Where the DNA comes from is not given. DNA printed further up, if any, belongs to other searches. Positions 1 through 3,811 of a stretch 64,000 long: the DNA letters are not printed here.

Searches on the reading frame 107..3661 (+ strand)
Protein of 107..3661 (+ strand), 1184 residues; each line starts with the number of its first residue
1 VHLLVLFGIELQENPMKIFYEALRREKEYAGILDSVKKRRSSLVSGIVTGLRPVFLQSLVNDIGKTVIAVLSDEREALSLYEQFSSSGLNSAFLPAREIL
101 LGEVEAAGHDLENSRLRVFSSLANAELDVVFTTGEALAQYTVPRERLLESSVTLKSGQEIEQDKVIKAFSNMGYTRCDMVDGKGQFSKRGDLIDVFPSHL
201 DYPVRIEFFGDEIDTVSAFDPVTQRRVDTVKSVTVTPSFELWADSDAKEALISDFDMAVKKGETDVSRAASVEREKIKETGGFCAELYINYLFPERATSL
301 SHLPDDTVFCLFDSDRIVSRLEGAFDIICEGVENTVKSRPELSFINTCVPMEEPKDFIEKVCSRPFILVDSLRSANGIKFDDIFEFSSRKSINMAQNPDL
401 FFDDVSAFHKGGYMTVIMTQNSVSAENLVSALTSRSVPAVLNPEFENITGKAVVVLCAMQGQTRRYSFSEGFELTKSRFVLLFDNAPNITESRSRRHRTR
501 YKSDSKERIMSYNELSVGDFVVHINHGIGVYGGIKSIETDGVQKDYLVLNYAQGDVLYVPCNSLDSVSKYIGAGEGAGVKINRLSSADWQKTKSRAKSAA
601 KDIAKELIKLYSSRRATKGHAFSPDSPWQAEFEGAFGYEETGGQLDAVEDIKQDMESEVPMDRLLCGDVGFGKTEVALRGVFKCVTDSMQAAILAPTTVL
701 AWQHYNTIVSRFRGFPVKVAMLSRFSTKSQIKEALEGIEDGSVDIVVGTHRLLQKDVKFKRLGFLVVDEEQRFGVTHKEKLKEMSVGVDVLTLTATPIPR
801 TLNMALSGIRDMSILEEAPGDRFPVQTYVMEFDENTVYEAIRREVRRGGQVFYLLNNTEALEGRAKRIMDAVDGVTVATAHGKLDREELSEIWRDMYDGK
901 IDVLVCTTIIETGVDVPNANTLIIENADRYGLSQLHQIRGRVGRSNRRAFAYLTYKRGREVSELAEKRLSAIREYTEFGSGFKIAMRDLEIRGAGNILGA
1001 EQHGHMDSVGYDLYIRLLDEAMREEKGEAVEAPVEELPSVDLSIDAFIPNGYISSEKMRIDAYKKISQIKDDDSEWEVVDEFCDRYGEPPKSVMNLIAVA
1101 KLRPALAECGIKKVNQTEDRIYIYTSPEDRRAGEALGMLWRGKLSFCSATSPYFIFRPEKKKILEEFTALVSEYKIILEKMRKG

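Call 49: search_protein_families(library=pfam, max_evalue=0.00001, proteins=[window:107-3661:+])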
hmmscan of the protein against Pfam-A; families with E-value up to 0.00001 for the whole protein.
window:107-3661:+ (1184 aa): 5 families
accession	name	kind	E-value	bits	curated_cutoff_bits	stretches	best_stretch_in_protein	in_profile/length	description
PF17757.6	UvrB_inter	-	3.9e-27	94.6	22.9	1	152-238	1-88/91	UvrB interaction domain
PF03461.20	TRCF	-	1e-22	80.7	25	1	1042-1131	1-90/95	TRCF domain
PF00270.35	DEAD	-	1.3e-22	80.7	26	1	661-803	15-165/167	DEAD/DEAH box helicase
PF02559.22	CarD_TRCF_RID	-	1e-21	77.2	23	1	515-571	1-57/57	CarD-like/TRCF RID domain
PF00271.37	Helicase_C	-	2.1e-20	73.4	23.5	1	839-945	4-109/110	Helicase conserved C-terminal domain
